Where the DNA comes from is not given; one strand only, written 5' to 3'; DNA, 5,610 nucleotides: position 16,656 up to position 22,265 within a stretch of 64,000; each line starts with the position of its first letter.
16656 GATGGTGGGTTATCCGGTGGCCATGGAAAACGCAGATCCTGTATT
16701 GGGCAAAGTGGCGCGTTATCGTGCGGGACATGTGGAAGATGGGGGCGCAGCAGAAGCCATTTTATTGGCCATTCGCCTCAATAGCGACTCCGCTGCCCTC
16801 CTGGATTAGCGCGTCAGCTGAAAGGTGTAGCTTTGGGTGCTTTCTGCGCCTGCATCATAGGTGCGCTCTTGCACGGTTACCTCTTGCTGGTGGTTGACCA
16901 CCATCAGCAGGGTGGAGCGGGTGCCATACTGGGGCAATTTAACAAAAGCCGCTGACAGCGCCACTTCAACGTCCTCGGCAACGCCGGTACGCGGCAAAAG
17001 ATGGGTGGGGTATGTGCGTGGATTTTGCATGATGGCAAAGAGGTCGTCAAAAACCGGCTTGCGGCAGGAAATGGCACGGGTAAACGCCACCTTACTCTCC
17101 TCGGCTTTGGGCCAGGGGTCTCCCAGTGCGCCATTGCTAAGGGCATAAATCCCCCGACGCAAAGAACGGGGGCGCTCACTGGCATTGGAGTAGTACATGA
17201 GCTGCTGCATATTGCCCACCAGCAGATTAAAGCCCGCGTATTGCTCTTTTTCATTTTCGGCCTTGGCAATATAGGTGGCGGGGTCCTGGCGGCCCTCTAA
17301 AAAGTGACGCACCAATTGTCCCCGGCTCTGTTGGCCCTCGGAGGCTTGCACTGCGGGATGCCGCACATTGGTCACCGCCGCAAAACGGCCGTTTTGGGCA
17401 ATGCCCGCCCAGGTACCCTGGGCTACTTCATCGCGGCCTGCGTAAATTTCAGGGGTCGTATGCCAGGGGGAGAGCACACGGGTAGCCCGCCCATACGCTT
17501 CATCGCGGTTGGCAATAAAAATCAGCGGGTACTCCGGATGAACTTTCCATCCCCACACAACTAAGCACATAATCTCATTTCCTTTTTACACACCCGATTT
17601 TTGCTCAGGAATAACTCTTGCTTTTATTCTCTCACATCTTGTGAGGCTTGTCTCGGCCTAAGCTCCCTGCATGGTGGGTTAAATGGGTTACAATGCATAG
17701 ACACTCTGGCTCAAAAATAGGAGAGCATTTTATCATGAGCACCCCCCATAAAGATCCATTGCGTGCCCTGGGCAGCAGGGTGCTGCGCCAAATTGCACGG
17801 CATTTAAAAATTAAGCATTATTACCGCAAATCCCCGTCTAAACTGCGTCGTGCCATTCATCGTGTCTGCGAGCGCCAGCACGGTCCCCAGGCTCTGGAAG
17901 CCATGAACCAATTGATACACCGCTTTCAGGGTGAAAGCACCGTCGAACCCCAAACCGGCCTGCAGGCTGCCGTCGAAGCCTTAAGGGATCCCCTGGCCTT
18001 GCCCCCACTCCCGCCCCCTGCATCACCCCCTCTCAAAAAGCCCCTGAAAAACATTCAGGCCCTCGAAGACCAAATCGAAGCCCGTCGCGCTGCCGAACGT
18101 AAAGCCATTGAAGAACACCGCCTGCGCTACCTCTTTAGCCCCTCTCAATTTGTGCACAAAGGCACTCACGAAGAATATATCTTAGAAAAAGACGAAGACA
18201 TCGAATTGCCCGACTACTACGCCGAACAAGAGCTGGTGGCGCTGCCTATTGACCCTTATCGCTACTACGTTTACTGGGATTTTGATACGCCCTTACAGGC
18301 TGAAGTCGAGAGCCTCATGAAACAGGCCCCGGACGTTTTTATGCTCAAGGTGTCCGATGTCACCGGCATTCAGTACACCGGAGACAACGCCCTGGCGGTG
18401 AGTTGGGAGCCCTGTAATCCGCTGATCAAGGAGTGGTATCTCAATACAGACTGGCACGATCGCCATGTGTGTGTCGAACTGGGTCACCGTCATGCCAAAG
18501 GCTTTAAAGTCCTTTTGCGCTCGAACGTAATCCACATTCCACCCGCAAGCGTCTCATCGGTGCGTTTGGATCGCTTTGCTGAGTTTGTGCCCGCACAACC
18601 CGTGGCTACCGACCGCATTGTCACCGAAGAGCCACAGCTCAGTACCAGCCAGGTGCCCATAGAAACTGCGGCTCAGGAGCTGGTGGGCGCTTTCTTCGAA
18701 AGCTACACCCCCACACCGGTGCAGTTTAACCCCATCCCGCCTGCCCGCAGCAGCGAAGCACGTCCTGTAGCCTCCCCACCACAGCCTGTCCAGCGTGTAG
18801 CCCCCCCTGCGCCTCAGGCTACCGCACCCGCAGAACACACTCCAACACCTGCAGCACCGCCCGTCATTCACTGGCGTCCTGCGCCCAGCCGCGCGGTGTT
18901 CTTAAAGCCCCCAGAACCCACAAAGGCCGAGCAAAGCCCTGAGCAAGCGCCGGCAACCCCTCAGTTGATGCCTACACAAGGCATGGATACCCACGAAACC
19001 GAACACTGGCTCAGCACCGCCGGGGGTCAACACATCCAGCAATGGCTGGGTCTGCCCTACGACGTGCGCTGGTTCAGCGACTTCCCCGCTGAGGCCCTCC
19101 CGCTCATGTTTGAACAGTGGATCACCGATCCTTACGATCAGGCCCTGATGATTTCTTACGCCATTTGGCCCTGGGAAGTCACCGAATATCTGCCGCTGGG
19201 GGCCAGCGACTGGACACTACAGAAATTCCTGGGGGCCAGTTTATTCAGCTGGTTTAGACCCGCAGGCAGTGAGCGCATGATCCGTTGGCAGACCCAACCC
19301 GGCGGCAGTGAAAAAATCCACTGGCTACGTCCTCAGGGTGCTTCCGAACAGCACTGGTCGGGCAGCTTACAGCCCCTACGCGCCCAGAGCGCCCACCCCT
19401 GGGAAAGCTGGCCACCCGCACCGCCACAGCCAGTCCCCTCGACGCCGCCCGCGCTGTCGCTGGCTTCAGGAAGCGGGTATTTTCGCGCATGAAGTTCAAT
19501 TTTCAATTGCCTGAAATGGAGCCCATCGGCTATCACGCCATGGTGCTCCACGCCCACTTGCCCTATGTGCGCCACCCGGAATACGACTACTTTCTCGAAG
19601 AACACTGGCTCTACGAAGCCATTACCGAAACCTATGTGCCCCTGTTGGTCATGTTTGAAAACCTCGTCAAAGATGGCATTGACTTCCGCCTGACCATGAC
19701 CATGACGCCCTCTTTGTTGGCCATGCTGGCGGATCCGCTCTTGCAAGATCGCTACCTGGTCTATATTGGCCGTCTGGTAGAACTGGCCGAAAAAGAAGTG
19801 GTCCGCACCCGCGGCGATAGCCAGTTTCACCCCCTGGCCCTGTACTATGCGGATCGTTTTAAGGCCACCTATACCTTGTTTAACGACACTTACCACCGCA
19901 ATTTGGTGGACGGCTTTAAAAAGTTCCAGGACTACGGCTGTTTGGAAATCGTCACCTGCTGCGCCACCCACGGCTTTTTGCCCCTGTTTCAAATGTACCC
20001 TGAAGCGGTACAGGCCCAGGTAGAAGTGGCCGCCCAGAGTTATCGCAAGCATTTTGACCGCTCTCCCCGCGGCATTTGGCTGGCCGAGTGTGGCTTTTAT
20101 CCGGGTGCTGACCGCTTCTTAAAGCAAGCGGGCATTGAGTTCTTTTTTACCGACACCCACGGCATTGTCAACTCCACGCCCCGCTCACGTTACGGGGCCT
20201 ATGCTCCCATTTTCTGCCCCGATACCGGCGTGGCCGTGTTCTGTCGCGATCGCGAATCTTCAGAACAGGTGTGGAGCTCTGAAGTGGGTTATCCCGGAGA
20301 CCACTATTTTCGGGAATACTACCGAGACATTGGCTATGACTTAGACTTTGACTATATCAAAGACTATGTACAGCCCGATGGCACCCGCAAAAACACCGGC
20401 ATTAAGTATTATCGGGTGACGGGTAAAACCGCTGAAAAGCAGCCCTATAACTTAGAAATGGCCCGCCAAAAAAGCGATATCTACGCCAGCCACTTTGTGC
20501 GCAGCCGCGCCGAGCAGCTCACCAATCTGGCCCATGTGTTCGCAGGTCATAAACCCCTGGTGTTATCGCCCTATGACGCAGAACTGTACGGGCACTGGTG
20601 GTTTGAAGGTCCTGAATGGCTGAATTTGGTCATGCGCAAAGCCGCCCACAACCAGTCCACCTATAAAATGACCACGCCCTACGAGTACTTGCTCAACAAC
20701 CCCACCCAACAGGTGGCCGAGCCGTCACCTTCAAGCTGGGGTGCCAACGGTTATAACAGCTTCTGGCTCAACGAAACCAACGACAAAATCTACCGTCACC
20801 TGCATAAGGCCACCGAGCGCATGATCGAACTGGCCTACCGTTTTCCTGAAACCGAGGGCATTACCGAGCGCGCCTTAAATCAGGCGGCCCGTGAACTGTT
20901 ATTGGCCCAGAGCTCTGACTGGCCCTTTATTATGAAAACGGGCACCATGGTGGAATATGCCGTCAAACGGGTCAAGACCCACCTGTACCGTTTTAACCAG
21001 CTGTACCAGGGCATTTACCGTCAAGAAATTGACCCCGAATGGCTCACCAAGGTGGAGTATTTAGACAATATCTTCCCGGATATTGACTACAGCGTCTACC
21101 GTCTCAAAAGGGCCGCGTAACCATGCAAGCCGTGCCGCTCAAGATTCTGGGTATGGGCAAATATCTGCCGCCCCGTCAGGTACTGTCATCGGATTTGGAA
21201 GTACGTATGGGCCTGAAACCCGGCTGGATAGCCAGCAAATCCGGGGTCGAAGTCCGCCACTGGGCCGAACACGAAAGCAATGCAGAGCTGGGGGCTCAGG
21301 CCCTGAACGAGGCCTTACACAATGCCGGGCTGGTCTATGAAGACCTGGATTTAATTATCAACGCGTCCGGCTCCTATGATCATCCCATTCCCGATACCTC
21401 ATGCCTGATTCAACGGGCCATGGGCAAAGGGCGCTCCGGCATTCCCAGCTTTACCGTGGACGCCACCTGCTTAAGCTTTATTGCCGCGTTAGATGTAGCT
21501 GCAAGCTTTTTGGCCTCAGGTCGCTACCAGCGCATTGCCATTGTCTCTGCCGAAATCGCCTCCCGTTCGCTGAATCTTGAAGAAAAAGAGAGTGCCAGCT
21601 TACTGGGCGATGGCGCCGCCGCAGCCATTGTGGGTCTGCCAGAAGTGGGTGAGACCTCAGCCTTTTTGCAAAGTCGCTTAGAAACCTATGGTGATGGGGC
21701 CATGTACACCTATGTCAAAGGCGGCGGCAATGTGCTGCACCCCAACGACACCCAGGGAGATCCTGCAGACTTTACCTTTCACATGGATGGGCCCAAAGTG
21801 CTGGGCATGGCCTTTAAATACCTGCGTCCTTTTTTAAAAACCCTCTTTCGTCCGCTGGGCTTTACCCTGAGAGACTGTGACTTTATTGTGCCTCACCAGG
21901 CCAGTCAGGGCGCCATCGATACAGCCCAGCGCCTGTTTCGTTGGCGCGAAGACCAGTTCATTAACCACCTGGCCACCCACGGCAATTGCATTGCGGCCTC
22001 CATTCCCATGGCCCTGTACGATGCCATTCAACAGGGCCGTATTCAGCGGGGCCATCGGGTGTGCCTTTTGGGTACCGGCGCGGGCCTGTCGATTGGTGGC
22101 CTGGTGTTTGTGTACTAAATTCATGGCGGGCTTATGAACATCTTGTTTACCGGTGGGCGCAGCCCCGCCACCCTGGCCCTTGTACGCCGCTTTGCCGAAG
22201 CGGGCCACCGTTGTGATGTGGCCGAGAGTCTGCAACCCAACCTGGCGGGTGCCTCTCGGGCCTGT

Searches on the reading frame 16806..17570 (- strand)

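Call 3: search_protein_families(library=pfam, proteins=[window:16806-17570:-])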
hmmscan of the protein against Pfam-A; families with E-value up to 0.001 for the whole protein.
window:16806-17570:- (254 aa): 1 family
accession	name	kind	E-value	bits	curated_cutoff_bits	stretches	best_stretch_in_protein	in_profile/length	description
PF05742.17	TANGO2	-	1.2e-65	222.7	22.6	1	1-239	1-256/257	Transport and Golgi organisation 2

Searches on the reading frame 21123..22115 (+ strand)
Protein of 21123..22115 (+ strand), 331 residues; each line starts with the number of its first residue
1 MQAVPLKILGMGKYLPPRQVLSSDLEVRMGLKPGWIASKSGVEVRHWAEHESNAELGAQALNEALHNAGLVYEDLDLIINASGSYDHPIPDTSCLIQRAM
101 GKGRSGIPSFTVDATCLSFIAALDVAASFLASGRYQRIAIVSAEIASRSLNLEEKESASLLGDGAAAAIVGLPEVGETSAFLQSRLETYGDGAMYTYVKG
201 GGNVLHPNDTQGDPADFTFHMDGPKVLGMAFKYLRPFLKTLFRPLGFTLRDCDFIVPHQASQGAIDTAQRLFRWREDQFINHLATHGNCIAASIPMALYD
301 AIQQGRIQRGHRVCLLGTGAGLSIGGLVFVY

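Call 3: search_protein_families(library=pfam, proteins=[window:21123-22115:+])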
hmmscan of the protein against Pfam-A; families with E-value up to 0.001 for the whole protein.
window:21123-22115:+ (331 aa): 2 families
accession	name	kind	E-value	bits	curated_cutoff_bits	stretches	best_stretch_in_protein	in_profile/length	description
PF08541.16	ACP_syn_III_C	-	1.5e-23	83.2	26.6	1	246-329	5-88/90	3-Oxoacyl-[acyl-carrier-protein (ACP)] synthase III C terminal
PF08545.16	ACP_syn_III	-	6.6e-17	61.6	24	1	112-190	3-80/80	3-Oxoacyl-[acyl-carrier-protein (ACP)] synthase III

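Call 4: search_protein_families(library=ncbifam, proteins=[window:21123-22115:+])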
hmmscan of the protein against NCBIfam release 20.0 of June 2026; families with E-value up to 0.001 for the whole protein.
window:21123-22115:+ (331 aa): 16 families
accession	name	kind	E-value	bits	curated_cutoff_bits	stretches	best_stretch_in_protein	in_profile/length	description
NF005541.0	PRK07204.1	equivalog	1.5e-102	343.4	402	1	6-331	5-329/329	beta-ketoacyl-ACP synthase III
NF006829.0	PRK09352.1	subfamily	1.2e-67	228.2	249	1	6-329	5-319/322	beta-ketoacyl-ACP synthase 3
TIGR00747.1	fabH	subfamily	9.6e-60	202.3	292.1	1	7-328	4-319/322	beta-ketoacyl-ACP synthase III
NF004623.0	PRK05963.1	equivalog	5.9e-48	163.8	437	1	6-329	6-326/328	beta-ketoacyl-ACP synthase III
NF006720.0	PRK09258.1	equivalog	1.8e-25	89.9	285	1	8-323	8-330/338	3-oxoacyl-ACP synthase III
NF005703.0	PRK07515.1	equivalog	3.7e-20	72.1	304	1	45-328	88-369/373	beta-ketoacyl-ACP synthase III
NF005308.0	PRK06840.1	equivalog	5.3e-20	71.7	315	1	6-323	5-327/339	3-oxoacyl-ACP synthase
NF009519.0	PRK12880.1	equivalog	1.5e-12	47.5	436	1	40-328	46-335/353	beta-ketoacyl-ACP synthase III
NF005293.2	PRK06816.1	subfamily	3.1e-09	36.4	450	1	49-155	58-161/378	StlD/DarB family beta-ketosynthase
NF003274.0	PRK04262.1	equivalog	5e-09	35.6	244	1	7-321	4-300/347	hydroxymethylglutaryl-CoA synthase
NF004720.0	PRK06064.1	subfamily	3.8e-05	22.6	420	1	51-190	20-159/389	thiolase domain-containing protein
NF053539.1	resorcinol_DarB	exception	5.2e-05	22.5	550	0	242-315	281-359/377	dialkylresorcinol biosynthesis protein DarB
NF042429.2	DHPHCoAsyn_DpgA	equivalog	8.1e-05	21.7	425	1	51-186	68-208/350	3,5-dihydroxyphenylacetyl-CoA synthase DpgA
TIGR01930.1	AcCoA-C-Actrans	subfamily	0.00012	21.1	240.55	1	49-155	17-122/385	acetyl-CoA C-acyltransferase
NF004715.0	PRK06059.1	equivalog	0.00016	20.8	424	1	46-147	15-116/399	lipid-transfer protein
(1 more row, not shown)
